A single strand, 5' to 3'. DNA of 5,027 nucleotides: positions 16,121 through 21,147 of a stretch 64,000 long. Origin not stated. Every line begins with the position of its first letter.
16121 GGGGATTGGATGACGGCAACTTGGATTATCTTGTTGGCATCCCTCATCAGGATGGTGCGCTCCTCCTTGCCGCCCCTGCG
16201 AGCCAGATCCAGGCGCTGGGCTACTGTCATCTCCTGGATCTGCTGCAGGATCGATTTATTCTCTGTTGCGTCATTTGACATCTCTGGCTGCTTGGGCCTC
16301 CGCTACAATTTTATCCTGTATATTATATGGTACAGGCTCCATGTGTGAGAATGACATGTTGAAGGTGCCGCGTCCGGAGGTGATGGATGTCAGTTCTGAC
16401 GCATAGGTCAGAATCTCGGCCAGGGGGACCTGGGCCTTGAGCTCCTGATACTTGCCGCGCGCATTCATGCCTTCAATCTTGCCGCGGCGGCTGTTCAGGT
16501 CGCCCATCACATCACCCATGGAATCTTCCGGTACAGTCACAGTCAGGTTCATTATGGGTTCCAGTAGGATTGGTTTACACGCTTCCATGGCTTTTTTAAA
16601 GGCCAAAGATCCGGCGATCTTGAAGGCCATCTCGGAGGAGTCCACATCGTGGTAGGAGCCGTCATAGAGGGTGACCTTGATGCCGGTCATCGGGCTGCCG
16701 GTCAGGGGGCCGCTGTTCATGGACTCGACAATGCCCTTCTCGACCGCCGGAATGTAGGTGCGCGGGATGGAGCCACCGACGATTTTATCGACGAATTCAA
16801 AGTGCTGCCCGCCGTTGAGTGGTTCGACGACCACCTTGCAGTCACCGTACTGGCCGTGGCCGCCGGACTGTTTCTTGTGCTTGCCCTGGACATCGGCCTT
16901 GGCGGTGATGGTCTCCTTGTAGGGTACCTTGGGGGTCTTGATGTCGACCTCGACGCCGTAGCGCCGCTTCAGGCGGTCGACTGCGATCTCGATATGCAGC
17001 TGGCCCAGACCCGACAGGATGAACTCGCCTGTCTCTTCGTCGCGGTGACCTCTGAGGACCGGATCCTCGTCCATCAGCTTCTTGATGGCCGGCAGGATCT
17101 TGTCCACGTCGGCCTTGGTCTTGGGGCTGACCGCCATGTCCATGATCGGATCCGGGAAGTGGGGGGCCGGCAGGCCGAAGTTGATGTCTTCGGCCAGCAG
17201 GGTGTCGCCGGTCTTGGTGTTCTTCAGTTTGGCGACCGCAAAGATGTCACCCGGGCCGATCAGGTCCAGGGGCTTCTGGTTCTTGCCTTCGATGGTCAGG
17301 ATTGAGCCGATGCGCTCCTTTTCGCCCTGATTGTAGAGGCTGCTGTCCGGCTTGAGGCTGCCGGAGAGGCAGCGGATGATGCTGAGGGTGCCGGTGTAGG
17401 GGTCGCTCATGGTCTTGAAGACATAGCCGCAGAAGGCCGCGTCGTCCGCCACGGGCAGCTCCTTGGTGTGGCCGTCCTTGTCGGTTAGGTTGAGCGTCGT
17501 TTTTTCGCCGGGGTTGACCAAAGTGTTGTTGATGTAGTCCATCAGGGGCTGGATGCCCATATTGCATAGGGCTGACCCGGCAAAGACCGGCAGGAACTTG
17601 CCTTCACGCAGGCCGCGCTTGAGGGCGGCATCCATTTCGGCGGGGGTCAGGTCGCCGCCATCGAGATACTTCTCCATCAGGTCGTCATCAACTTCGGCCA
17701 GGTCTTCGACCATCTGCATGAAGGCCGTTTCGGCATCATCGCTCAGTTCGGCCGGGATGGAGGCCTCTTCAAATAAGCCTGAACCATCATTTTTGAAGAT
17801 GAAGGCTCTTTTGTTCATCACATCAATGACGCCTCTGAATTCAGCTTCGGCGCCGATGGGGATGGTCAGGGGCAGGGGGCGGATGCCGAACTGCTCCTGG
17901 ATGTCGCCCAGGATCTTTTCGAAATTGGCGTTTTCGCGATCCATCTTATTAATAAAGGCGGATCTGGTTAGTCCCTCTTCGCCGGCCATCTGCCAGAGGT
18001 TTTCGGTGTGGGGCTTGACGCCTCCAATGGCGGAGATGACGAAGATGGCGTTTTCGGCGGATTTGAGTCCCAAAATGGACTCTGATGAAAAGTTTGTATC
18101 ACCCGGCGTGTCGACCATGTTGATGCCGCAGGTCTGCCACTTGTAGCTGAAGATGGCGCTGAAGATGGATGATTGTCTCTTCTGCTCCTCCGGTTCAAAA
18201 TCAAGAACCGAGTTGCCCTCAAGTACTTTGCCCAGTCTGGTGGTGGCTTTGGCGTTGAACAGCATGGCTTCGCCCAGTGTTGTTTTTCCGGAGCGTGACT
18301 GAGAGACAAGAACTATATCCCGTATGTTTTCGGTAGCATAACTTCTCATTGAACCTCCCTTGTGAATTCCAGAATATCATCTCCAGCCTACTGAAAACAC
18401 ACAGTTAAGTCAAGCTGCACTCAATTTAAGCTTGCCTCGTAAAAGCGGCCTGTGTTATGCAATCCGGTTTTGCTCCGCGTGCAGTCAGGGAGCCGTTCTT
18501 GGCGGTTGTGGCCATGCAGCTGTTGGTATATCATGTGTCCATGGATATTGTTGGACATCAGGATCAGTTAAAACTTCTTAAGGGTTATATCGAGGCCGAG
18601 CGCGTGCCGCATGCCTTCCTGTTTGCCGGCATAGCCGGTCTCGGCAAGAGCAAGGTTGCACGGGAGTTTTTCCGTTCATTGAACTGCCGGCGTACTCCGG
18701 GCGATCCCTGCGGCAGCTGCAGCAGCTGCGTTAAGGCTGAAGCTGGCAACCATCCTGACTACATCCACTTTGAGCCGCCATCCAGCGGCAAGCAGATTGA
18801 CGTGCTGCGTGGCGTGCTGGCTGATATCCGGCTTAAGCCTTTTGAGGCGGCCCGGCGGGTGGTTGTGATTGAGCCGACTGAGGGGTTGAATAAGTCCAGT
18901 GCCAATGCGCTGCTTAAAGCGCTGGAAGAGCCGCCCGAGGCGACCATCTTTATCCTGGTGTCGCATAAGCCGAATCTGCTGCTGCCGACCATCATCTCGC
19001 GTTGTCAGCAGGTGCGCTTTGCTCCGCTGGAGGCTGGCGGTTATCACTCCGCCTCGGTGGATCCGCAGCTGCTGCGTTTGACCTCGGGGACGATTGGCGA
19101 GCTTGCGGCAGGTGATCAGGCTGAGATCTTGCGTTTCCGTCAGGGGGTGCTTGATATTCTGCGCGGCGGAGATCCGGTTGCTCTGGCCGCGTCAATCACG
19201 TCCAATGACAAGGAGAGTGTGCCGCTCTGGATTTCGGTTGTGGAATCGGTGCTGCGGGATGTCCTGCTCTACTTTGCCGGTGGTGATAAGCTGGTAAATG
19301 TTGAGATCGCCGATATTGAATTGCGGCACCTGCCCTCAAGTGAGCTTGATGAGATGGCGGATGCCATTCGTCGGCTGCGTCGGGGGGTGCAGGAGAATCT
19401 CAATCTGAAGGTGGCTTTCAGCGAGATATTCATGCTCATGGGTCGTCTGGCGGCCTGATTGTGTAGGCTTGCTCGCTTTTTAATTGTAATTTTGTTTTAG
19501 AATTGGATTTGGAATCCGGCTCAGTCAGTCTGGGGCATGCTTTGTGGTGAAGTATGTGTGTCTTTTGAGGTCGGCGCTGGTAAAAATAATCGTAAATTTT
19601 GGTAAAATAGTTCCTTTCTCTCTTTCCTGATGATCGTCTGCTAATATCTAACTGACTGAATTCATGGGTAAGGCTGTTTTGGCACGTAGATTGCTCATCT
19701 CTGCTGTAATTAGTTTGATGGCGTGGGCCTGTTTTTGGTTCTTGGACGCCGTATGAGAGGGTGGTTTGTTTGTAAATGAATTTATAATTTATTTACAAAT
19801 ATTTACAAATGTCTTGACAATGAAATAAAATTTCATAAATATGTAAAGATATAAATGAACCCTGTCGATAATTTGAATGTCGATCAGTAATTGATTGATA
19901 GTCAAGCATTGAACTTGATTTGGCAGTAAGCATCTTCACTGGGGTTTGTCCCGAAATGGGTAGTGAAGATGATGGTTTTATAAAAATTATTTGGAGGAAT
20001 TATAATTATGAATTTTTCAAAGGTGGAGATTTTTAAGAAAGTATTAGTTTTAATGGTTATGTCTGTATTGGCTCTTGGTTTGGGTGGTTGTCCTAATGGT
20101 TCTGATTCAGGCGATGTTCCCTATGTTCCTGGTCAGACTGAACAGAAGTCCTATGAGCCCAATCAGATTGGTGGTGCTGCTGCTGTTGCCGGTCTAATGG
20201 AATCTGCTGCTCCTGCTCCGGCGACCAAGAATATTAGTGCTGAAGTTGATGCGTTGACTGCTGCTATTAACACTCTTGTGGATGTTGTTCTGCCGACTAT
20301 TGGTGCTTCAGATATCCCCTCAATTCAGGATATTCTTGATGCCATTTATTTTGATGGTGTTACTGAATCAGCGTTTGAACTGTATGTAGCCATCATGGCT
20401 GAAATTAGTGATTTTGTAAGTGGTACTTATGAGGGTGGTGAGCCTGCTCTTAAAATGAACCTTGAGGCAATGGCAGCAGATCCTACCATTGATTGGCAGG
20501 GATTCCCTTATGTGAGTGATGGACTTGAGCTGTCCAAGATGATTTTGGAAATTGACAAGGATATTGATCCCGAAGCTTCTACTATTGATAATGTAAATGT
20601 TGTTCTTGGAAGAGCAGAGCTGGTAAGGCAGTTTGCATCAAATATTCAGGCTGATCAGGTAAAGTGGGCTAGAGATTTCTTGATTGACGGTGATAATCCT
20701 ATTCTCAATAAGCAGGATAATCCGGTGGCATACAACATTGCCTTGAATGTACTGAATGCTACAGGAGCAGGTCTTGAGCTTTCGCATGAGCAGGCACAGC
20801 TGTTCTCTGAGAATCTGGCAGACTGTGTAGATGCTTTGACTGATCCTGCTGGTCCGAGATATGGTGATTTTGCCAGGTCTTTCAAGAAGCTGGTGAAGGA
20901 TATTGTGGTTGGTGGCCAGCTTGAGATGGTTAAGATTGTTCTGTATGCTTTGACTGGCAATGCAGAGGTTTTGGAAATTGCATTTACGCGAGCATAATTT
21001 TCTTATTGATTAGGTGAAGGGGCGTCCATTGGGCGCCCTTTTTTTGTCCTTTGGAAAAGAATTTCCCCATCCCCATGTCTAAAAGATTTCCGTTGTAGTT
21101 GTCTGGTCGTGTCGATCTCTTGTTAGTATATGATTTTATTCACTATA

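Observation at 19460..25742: Low-GC island: four tandem paralogous acidic lipoprotein genes, each its own transcription unit, inserted between holB and htpX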

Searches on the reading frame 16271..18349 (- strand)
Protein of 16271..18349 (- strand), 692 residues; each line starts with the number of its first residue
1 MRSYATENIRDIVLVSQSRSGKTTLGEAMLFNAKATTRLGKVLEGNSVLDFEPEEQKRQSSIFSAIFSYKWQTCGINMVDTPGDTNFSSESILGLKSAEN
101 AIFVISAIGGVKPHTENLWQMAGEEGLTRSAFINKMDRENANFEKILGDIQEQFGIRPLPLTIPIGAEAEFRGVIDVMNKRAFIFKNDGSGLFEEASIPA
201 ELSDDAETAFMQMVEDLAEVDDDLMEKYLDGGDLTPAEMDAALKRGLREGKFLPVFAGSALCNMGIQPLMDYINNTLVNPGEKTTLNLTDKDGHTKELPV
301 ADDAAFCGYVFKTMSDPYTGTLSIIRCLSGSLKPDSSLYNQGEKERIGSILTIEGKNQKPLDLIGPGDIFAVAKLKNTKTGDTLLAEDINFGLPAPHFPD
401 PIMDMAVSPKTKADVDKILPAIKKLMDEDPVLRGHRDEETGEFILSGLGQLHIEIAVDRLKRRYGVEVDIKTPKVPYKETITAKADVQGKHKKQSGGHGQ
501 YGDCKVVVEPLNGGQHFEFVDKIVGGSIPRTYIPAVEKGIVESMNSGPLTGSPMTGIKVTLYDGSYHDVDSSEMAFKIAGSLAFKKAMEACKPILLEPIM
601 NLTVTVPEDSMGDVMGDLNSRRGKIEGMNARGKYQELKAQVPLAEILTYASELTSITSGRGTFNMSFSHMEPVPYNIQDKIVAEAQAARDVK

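Call 5: search_protein_families(library=pfam, proteins=[window:16271-18349:-], max_evalue=1)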
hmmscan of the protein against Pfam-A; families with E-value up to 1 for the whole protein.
window:16271-18349:- (692 aa): 8 families
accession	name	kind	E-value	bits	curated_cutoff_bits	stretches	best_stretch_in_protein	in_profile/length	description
PF03764.24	EFG_IV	-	5.4e-47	159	24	1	473-591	1-120/121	Elongation factor G, domain IV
PF00009.33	GTP_EFTU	-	1e-38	133.3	26.5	1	8-276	2-185/188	Elongation factor Tu GTP binding domain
PF00679.30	EFG_C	-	9e-31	106.2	27.9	1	595-680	2-88/89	Elongation factor G C-terminus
PF14492.12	EFG_III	-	3.1e-28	98.1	27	1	398-471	1-74/75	Elongation Factor G, domain III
PF22042.2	EF-G_D2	-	2.2e-15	56.9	27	1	306-385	2-82/84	Elongation factor G domain 2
PF03144.31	GTP_EFTU_D2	-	1.2e-07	32.5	30.3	1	320-384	1-72/73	Elongation factor Tu domain 2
PF16658.11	RF3_C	-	1.1e-05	25.7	40.1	1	405-487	13-95/132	Class II release factor RF3, C-terminal domain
PF04213.18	HtaA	-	0.12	13.3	24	1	564-648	46-121/164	Htaa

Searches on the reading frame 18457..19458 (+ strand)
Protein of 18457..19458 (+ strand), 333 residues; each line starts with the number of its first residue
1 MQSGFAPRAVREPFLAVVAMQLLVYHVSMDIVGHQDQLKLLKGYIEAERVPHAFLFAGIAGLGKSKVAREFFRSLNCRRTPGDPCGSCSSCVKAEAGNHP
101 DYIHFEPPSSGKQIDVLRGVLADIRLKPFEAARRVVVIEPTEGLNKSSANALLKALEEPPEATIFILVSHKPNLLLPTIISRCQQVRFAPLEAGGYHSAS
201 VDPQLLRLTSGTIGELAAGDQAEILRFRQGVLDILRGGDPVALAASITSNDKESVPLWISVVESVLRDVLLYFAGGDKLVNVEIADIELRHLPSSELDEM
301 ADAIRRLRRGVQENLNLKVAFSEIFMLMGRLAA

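Call 4: search_protein_families(library=ncbifam, proteins=[window:18457-19458:+], max_evalue=1)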
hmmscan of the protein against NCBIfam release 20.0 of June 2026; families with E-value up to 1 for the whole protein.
window:18457-19458:+ (333 aa): 62 families (the best 25 are shown)
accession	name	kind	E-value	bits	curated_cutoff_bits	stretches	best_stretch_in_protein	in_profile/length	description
TIGR00678.1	holB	equivalog_domain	9.9e-53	178.5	180.6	1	40-193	3-157/188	DNA polymerase III subunit delta'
NF004310.0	PRK05707.1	equivalog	6.5e-45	153.9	280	1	39-190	13-164/328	DNA polymerase III subunit delta'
TIGR02397.1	dnaX_nterm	equivalog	1.8e-39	136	250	1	30-192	15-177/355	DNA polymerase III subunit gamma/tau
NF011524.0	PRK14963.1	equivalog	4.5e-38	131.7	601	1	30-191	15-175/647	DNA polymerase III subunits gamma and tau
NF006430.0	PRK08699.1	equivalog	9.3e-38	130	481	1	46-189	16-170/325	DNA polymerase III subunit delta'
NF005972.1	PRK08058.1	equivalog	4.1e-37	128.1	340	1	38-193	14-170/328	DNA polymerase III subunit delta'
NF011514.0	PRK14953.1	equivalog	2e-36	125.9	536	1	30-192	17-179/488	DNA polymerase III subunits gamma and tau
NF005638.0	PRK07399.1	subfamily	8.4e-36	123.6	230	2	114-193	109-187/317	DNA polymerase III subunit delta'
NF005926.0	PRK07940.1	equivalog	1.8e-35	123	300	1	46-188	32-171/394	DNA polymerase III subunit delta'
NF005408.0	PRK06964.1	equivalog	1.2e-34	120.2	483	2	108-326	108-335/342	DNA polymerase III subunit delta'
NF004046.1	PRK05563.1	equivalog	3.1e-34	118.8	400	1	30-188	16-174/567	DNA polymerase III subunit gamma/tau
NF011523.0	PRK14962.1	equivalog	6.5e-34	117.5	576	1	30-189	15-174/474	DNA polymerase III subunits gamma and tau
NF004759.0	PRK06090.1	equivalog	8.6e-34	117.3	457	1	41-189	15-165/319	DNA polymerase III subunit delta'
NF005942.0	PRK07994.1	equivalog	6.6e-33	114.6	613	1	30-191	17-178/655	DNA polymerase III subunit gamma/tau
NF011512.0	PRK14950.1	equivalog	4e-32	112.1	593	1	30-189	17-177/585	DNA polymerase III subunits gamma and tau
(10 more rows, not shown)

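Call 5: search_protein_families(library=pfam, proteins=[window:18457-19458:+], max_evalue=1)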
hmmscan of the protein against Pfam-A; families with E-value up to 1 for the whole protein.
window:18457-19458:+ (333 aa): 5 families
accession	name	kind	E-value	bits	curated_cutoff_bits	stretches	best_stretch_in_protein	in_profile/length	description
PF13177.12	DNA_pol3_delta2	-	3.5e-48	164.1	27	1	34-191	2-160/161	DNA polymerase III, delta subunit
PF00004.35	AAA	-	0.0003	21.7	21.2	1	55-190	2-130/131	ATPase family associated with various cellular activities (AAA)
PF13401.12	AAA_22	-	0.0005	20.8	27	1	56-142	10-65/130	AAA domain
PF13191.12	AAA_16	-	0.0013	19.7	32.6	1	32-79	3-52/167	AAA ATPase domain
PF06144.19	DNA_pol3_delta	-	0.24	11.8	21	1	120-171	45-103/124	DNA polymerase III, delta subunit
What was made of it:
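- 18457..19458 (+): Left flank: holB (DNA polymerase III delta'). The likely true start is nearer 18538. TIGR00678 9.9e-53; PF13177 3.5e-48 (calls 4, 5)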

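Call 17: find_related_loci(query=window:18538-19458:+, collection=genome_contigs, flank=10000)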
Query window:18538-19458:+ (306 aa) in genome_contigs; peptide patterns used: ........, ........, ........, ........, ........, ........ (x = any residue, [..] = any of these).
69 stretches matched a pattern; 14 encode a relative of the query (tblastn E <= 1e-3); 14 distinct loci.
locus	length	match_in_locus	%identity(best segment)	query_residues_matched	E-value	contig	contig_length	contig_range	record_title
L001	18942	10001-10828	38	3-260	4e-48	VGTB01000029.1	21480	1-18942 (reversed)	MAG: Deltaproteobacteria bacterium isolate M_DeepCast_400m_m1_009 M_DeepCast_400m_m1_009_Ga0194112_10003618, whole genom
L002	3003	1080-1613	41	4-167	3e-36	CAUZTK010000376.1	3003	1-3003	MAG: Planctomycetota bacterium isolate CB6_AW.4 genome assembly, contig: Ga0310123_10048334, whole genome shotgun sequen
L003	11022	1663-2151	36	4-164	3e-31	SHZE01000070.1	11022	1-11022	MAG: Deltaproteobacteria bacterium isolate Baikal-deep-G137 BACOMB-C28715, whole genome shotgun sequence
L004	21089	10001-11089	29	3-303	1e-30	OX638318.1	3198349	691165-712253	MAG: Rhodothermales bacterium isolate 55cba9af-49f2-4dbc-822e-66a085d3a702 genome assembly, chromosome: 1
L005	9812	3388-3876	35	4-164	5e-30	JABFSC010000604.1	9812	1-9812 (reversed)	MAG: Deltaproteobacteria bacterium isolate S-RSF-IL-11 seq_2019, whole genome shotgun sequence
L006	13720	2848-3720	31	4-250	5e-30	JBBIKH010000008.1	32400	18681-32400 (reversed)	MAG: bacterium isolate BR1F70218_bin_181 NODE_1567_length_32400_cov_5.276550, whole genome shotgun sequence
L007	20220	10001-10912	32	4-276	5e-30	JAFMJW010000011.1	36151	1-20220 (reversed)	MAG: Alphaproteobacteria bacterium isolate DEBay_Sum019D_L_G_86 NODE_704_length_36151_cov_10.073111, whole genome shotgu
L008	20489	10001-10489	38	4-164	2e-29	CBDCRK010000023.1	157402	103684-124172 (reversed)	MAG: uncultured Candidatus Binatia bacterium isolate c14ce093-c1b4-4a9f-a633-4da5294aefe4 genome assembly, contig: conti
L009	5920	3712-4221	38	4-165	2e-28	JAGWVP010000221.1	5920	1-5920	MAG: bacterium isolate REEB422 contig-150_23590, whole genome shotgun sequence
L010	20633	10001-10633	33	6-200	1e-27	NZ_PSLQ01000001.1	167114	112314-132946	MAG: Pyrinomonas sp. isolate ERB_32_1 NODE_14_length_167114_cov_5.969370, whole genome shotgun sequence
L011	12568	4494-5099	34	4-175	8e-25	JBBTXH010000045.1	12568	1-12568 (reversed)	MAG: Patescibacteria group bacterium isolate H51-bin326_1 H51_bin326_1_000000000045, whole genome shotgun sequence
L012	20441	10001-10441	43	25-172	1e-18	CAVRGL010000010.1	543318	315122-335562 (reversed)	MAG: uncultured Actinomycetes bacterium isolate MFD05442.bin.1.293 genome assembly, contig: contig_6101, whole genome sh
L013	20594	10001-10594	32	5-167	2e-16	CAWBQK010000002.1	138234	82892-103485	MAG: Candidatus Latescibacteria bacterium isolate MFD03804.bin.2.152 genome assembly, contig: contig_23087, whole genome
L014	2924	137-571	32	77-225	5e-16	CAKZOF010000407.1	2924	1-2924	MAG TPA_asm: uncultured Pyrinomonas sp. isolate SRR5214706_bin.126_CONCOCT_v1.1_MAG genome assembly, contig: ERZ1744544.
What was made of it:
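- On Bacteroidota LES-bearing surface lipoproteins: The nearest holB relatives are labelled Deltaproteobacteria MAGs, at 35-38% identity (call 17).
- Tried and rejected: holB found only relatives of 38% identity or less (call 17).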

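Call 76: search_protein_families(library=pfam, proteins=[L001:11115-11831:+, L001:11903-13807:+, L001:9166-9948:+], max_evalue=0.00001)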
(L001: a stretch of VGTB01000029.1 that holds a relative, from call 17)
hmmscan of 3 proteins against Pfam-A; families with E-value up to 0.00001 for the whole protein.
L001:11115-11831:+ (238 aa): 1 family
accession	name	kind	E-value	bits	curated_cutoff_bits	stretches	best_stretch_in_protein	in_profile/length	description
PF04468.17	PSP1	-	1.6e-32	112.1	27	1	37-122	1-86/86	PSP1 C-terminal conserved region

L001:11903-13807:+ (634 aa): 6 families
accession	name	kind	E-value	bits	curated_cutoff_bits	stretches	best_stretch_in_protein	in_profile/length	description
PF09334.17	tRNA-synt_1g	-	5.7e-104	348.4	20.1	2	149-359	174-390/391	tRNA synthetases class I (M)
PF00133.28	tRNA-synt_1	-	6.1e-28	98.2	22.7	2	5-218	25-245/414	tRNA synthetases class I (I, L, M and V)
PF01588.26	tRNA_bind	-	1.1e-26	93.2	27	1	541-628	1-92/96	Putative tRNA binding domain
PF01406.26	tRNA-synt_1e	-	1.1e-15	58.3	27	1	16-121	21-125/301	tRNA synthetases class I (C) catalytic domain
PF19303.5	Anticodon_3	-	8e-12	45.7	23.5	1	371-515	1-142/152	Anticodon binding domain of methionyl tRNA ligase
PF08264.19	Anticodon_1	-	4.3e-06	27.1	25.1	1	390-477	10-97/148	Anticodon-binding domain of tRNA ligase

L001:9166-9948:+ (260 aa): 1 family
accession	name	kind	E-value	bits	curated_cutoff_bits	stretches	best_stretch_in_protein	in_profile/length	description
PF02223.23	Thymidylate_kin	-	9e-43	146.6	27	1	34-246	1-183/185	Thymidylate kinase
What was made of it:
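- The acidic-tether export signal has been tested only in Bacteroidota, and this organism has flagellar and Deltaproteobacteria-like genes (calls 17, 76).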

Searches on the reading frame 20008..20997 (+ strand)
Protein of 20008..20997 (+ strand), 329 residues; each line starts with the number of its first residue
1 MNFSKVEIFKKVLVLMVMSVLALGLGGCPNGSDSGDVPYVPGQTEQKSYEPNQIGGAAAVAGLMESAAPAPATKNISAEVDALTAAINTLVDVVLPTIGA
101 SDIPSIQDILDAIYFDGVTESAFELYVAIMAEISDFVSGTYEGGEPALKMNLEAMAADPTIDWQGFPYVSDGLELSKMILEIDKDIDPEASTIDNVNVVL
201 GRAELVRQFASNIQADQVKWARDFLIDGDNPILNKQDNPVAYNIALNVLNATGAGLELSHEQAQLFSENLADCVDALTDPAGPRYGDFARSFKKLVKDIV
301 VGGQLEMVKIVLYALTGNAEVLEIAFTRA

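Call 4: search_protein_families(library=ncbifam, proteins=[window:20008-20997:+], max_evalue=1)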
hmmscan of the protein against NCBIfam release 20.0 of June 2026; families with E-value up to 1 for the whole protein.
window:20008-20997:+ (329 aa): 1 family
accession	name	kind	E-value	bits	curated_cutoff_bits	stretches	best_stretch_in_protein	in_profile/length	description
NF045504.1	Xrt_dep_XDD4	subfamily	0.1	12.5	40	1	65-140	16-88/202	XDD4 family exosortase-dependent surface protein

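Call 5: search_protein_families(library=pfam, proteins=[window:20008-20997:+], max_evalue=1)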
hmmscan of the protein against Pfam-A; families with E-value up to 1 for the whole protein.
window:20008-20997:+ (329 aa): 0 families

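Call 26: find_homologous_proteins(query=window:20008-20997:+, max_evalue=0.001)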
Query window:20008-20997:+ (329 aa): 1 proteins with E <= 0.001 among 8000 candidates.
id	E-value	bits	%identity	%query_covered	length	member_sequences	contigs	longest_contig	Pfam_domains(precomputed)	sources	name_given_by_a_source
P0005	1.9e-209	712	100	100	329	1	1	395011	-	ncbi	-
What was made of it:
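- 20008..20997 (+): g1: 329-aa acidic lipoprotein (lipobox LGGC, Cys28) with the lowest GC (0.432, GC3 0.339). It is a singleton and at best a very remote family relative. It matches only itself among 5.8e9 proteins (call 26).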

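Call 85: search_protein_families(library=phrogs, proteins=[window:20008-20997:+], max_evalue=0.01)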
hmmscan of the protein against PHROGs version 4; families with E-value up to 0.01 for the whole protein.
window:20008-20997:+ (329 aa): 0 families

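Call 86: search_protein_families(library=padloc, proteins=[window:20008-20997:+], max_evalue=0.01)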
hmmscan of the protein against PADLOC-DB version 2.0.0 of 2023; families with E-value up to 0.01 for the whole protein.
window:20008-20997:+ (329 aa): 0 families
